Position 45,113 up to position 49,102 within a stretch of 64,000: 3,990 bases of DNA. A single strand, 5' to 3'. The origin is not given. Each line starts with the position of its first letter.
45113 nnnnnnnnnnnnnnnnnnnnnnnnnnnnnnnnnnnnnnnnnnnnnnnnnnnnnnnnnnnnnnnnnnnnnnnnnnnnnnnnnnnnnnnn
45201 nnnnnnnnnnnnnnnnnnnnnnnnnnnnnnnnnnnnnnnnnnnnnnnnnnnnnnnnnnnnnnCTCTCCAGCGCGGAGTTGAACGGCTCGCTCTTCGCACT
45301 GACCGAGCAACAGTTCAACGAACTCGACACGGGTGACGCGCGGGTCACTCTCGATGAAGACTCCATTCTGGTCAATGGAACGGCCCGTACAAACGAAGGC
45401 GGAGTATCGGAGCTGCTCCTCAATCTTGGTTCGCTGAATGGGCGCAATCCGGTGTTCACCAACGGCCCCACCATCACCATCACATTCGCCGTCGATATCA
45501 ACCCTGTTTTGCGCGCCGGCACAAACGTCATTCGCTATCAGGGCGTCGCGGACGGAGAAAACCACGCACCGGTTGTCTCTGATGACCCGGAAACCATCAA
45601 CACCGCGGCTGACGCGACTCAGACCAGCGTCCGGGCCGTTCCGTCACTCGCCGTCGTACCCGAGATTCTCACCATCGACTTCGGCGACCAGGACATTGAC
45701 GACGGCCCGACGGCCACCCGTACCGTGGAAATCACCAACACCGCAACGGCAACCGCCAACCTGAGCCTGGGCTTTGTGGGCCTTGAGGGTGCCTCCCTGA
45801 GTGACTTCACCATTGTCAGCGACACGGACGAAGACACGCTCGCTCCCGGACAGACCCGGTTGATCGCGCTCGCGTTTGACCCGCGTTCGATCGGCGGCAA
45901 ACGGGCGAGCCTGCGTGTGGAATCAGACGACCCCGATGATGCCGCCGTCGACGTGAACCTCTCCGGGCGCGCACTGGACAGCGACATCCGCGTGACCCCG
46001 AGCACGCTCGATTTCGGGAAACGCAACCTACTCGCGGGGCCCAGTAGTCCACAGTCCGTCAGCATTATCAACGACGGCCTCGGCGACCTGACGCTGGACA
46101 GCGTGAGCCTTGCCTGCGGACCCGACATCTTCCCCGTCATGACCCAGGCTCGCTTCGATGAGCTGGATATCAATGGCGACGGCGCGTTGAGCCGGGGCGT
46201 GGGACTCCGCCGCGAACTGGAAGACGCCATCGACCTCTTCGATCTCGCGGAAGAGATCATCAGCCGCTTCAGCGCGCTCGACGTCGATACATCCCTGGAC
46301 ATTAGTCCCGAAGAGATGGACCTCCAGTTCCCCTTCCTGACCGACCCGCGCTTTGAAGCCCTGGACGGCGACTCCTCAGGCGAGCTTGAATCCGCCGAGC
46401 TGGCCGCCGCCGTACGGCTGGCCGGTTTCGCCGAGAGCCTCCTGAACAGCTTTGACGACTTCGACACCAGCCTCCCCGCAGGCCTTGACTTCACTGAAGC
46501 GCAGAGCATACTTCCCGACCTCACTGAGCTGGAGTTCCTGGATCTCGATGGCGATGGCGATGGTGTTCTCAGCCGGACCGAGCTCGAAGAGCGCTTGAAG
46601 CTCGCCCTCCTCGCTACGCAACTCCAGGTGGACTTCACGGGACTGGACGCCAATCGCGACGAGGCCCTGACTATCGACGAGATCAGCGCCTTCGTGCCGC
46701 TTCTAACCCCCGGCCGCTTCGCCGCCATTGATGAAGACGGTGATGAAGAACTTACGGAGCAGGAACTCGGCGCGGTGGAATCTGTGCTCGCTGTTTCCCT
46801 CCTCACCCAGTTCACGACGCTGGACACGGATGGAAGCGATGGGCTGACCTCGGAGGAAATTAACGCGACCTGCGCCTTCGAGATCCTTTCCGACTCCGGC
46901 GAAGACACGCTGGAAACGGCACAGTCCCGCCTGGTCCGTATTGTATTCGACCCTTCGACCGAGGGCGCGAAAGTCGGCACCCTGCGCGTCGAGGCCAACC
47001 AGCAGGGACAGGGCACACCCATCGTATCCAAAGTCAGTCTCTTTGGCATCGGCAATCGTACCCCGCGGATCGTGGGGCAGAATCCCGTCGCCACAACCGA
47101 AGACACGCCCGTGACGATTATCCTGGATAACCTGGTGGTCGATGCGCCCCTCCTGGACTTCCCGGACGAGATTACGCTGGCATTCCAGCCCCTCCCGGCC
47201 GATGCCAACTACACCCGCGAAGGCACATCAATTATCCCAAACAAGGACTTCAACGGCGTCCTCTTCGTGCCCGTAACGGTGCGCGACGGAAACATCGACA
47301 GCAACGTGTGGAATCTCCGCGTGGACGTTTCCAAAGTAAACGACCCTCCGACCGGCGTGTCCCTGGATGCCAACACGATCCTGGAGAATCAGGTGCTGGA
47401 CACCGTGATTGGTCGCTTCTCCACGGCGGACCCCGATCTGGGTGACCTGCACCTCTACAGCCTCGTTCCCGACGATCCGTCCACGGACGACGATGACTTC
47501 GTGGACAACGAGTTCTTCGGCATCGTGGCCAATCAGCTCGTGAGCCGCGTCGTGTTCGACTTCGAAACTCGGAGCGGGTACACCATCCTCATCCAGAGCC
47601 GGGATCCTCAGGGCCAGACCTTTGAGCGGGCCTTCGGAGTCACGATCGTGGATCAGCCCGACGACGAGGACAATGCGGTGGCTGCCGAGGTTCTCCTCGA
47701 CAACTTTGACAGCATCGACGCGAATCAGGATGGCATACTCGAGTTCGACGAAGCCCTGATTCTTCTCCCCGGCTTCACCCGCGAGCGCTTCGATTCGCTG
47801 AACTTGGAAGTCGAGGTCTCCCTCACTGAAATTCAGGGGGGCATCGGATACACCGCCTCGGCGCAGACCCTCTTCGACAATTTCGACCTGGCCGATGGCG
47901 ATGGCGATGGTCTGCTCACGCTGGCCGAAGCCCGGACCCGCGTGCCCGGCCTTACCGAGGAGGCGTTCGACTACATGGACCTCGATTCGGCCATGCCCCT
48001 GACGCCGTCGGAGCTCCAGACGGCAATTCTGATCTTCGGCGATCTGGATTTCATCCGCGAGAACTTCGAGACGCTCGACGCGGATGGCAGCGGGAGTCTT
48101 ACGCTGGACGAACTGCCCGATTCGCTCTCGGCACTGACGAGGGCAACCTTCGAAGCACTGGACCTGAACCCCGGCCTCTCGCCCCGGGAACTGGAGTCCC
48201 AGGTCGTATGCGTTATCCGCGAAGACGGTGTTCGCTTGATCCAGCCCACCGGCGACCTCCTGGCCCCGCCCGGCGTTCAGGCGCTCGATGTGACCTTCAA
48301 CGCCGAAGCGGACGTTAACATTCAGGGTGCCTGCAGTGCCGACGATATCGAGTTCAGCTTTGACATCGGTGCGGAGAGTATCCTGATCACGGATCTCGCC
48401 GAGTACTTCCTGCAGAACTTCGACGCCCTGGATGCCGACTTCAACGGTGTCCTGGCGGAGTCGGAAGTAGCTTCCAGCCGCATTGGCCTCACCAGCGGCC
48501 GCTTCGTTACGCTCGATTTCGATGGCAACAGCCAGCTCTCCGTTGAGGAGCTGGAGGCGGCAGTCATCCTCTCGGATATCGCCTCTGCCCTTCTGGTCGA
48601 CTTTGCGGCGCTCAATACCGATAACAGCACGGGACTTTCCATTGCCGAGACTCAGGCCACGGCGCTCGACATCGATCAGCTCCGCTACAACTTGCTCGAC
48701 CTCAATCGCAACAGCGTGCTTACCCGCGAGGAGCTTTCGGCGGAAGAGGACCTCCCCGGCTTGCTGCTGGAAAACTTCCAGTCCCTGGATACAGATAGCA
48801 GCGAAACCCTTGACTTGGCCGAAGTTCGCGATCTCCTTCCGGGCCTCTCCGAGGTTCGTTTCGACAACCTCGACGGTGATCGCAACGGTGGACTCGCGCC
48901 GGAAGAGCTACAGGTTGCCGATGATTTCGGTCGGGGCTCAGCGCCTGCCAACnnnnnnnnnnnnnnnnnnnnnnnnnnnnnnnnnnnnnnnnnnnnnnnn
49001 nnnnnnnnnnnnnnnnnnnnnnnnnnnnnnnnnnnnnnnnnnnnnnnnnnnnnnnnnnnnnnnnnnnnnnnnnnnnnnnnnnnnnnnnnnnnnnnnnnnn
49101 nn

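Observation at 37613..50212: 12.6-kb gene for a 4199-aa surface protein with a long EF-hand/dockerin-like calcium-loop array, transcribed divergently from tssA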

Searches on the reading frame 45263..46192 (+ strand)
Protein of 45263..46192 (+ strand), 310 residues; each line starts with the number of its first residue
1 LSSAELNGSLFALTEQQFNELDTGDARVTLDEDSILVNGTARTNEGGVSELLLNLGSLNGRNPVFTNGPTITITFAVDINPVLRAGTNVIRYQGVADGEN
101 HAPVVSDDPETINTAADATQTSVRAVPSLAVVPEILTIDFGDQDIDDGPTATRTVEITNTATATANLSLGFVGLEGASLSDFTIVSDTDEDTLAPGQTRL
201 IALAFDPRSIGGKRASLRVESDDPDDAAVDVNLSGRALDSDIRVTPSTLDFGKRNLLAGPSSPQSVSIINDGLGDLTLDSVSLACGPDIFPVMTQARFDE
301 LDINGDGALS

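Call 22: search_protein_families(library=pfam, proteins=[window:45263-46192:+], max_evalue=0.01)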
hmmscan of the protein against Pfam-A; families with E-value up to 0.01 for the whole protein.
window:45263-46192:+ (310 aa): 4 families
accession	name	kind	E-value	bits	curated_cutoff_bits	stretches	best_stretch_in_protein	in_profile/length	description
PF22544.2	HYDIN_VesB_CFA65-like_Ig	-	1.1e-06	29.2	25.5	1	138-231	10-97/100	HYDIN/CFA65/VesB-like, Ig-like domain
PF12371.14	TMEM131_like_N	-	9.2e-05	23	28.8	0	138-219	8-82/84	Transmembrane protein 131-like N-terminal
PF22073.2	Cep192_D4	-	0.00029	21.4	35.5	1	148-235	19-109/112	Cep192 domain 4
PF15780.11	ASH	-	0.008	16.8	27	0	137-223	13-92/98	Abnormal spindle-like microcephaly-assoc'd, ASPM-SPD-2-Hydin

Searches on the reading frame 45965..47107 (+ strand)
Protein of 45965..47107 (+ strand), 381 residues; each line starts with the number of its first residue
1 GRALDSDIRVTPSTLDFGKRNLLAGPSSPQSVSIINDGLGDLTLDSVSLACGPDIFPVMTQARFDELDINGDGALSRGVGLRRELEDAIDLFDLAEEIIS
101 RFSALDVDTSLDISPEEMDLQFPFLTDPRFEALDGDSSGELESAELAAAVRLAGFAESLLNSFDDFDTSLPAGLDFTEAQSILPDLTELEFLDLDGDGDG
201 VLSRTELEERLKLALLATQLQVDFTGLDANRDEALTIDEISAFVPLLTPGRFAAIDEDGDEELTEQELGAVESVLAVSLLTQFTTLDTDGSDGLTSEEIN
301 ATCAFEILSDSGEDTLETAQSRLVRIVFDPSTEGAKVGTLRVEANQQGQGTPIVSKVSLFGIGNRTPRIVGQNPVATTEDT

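Call 75: predict_structure(alignment_id=A3)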
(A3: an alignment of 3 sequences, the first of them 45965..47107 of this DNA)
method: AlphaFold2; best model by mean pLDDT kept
length: 381 residues; sequences in the alignment: 3
mean_pLDDT: 39.6   pTM: 0.28
mean pLDDT of the five models: 39.6, 38.8, 38.4, 37.5, 36.1
residues with pLDDT >= 90: 0; 70-90: 28; 50-70: 45; < 50: 308
segments of 3 or more residues with pLDDT < 50: 1-61, 73-133, 139-143, 167-171, 212-257, 261-381
pLDDT, mean of each block of 10 residues (from residue 1): 27 28 31 29 29 34 50 41 31 30 26 32 35 50 49 55 55 74 74 75 67 45 35 34 28 40 40 37 34 37 34 35 34 32 31 29 30 28 24
secondary structure, 60 per line:
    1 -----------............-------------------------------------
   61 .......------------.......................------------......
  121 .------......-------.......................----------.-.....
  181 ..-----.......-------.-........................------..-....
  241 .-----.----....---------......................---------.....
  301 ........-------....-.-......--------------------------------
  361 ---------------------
elements in order: H12-23 H61-67 H80-102 H115-121 H128-133 H143-163 H176-182 H188-194 H204-227 H237-241 H252-255 H265-286 H296-302 E303-308 H316-319 E323-328

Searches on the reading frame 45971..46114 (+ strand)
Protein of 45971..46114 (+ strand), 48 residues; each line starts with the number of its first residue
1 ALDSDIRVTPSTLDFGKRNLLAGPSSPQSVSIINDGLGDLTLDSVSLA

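Call 79: search_protein_families(library=pfam, proteins=[window:45971-46114:+], max_evalue=1)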
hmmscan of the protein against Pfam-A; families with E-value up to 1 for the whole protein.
seq(48 aa): 2 families
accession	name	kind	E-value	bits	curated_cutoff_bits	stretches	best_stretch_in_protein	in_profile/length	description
PF25248.1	Ig_CFAP65_8th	-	0.13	12.4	25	1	4-41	2-37/128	CFAP65, eight Ig-like domain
PF12371.14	TMEM131_like_N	-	0.26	12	28.8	1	7-45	2-39/84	Transmembrane protein 131-like N-terminal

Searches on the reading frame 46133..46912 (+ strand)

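Call 22: search_protein_families(library=pfam, proteins=[window:46133-46912:+], max_evalue=0.01)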
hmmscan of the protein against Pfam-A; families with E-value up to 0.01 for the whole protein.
window:46133-46912:+ (260 aa): 5 families
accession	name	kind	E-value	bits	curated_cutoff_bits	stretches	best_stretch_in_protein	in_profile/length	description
PF13499.12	EF-hand_7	-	4.6e-13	49.8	30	1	73-154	7-65/67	EF-hand domain pair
PF13405.12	EF-hand_6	-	9.7e-13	47.1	25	0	135-153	6-24/30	EF-hand domain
PF00036.39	EF-hand_1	-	2.1e-11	43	25.4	0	135-156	6-27/29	EF hand domain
PF10591.15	SPARC_Ca_bdg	-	2.8e-07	31.3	22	0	123-182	48-108/113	Secreted protein acidic and rich in cysteine Ca binding region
PF13202.12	EF-hand_5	-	9.1e-06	25.4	25.9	0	135-153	5-23/25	EF hand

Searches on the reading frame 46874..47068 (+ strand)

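Call 79: search_protein_families(library=pfam, proteins=[window:46874-47068:+], max_evalue=1)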
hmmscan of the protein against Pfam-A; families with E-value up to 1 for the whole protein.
seq(65 aa): 2 families
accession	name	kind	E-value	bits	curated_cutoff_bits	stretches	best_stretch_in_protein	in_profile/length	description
PF22073.2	Cep192_D4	-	0.00028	21.5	35.5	1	5-60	58-111/112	Cep192 domain 4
PF24146.1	K1-lyase_C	-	0.092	13.7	27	1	21-53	25-57/70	K1 capsule-specific polysaccharide lyase, C-terminal domain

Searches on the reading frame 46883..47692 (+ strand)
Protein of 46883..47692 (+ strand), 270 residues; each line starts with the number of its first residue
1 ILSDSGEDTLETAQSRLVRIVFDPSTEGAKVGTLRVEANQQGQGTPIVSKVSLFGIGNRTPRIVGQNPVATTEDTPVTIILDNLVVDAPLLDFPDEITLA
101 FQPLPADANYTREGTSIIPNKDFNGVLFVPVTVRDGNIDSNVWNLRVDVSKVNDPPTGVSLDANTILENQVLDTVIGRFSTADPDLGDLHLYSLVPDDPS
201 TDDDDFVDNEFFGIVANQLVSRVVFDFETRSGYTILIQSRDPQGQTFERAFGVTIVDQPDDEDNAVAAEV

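Call 22: search_protein_families(library=pfam, proteins=[window:46883-47692:+], max_evalue=0.01)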
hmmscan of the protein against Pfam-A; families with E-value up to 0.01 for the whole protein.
window:46883-47692:+ (270 aa): 3 families
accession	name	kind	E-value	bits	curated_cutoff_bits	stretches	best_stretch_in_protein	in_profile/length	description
PF17892.7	Cadherin_5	-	0.00022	21.4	26.5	1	58-146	2-94/98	Cadherin-like domain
PF17963.7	Big_9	-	0.0034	18.7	23.6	1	58-141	1-82/89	Bacterial Ig domain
PF22073.2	Cep192_D4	-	0.0071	17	35.5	0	5-57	61-111/112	Cep192 domain 4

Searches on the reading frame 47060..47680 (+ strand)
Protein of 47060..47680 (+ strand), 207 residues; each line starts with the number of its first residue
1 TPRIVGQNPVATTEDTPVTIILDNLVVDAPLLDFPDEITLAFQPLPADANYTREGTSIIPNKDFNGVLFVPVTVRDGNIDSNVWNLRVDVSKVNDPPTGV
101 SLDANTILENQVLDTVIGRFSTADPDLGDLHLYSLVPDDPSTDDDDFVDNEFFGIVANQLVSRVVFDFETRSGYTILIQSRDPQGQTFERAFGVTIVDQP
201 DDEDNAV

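Call 89: search_solved_structures(query=window:47060-47680:+, max_evalue=0.1)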
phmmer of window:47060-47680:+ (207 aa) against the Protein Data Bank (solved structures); distinct sequences matched with E-value up to 0.1: 5.
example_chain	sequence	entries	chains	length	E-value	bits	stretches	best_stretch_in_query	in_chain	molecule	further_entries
5szr_A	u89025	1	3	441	6e-05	26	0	86-196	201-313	Protein Pcdhgb2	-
5t9t_A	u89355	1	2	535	0.00027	23.8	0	86-191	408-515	Protocadherin gamma B2-alpha C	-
7jgz_A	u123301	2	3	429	0.0004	23.3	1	41-184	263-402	Protocadherin gamma C4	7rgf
2a62_A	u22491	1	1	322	0.011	18.6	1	82-180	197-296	Cadherin-8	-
3kg7_A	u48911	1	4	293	0.05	16.4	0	42-109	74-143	CurH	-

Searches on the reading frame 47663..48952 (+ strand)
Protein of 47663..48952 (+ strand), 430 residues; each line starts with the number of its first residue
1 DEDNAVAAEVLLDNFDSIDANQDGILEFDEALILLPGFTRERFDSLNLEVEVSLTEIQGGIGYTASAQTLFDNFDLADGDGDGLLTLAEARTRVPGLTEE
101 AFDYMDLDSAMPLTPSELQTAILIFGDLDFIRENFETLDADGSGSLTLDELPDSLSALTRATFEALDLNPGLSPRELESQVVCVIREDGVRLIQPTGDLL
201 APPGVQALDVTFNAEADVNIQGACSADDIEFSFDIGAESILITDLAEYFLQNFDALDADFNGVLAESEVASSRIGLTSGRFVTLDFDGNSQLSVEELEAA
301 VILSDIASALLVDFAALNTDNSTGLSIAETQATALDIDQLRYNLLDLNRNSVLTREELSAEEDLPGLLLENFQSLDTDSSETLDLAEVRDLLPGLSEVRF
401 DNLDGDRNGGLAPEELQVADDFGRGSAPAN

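Call 22: search_protein_families(library=pfam, proteins=[window:47663-48952:+], max_evalue=0.01)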
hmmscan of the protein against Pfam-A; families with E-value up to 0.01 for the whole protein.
window:47663-48952:+ (430 aa): 4 families
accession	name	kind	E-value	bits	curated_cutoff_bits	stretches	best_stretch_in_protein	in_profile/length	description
PF13405.12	EF-hand_6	-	3.1e-22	76.5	25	1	131-156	2-27/30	EF-hand domain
PF00036.39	EF-hand_1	-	3.7e-19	67.2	25.4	0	131-151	2-22/29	EF hand domain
PF13499.12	EF-hand_7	-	1.8e-15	57.5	30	0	131-163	4-32/67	EF-hand domain pair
PF13202.12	EF-hand_5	-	6.6e-08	32.1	25.9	0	135-151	5-21/25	EF hand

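Call 90: search_solved_structures(query=window:47663-48952:+, max_evalue=0.01)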
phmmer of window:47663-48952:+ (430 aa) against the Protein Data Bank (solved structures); distinct sequences matched with E-value up to 0.01: 3.
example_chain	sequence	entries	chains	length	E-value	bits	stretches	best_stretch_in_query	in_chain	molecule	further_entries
6sz5_B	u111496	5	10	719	0.00048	22.7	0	94-161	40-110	NADPH oxidase 5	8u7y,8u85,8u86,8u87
2aao_A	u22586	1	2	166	0.0018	20.8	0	101-150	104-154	Calcium-dependent protein kinase, isoform AK1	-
1s6i_A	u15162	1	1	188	0.0063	19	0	128-159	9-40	Calcium-dependent protein kinase SK5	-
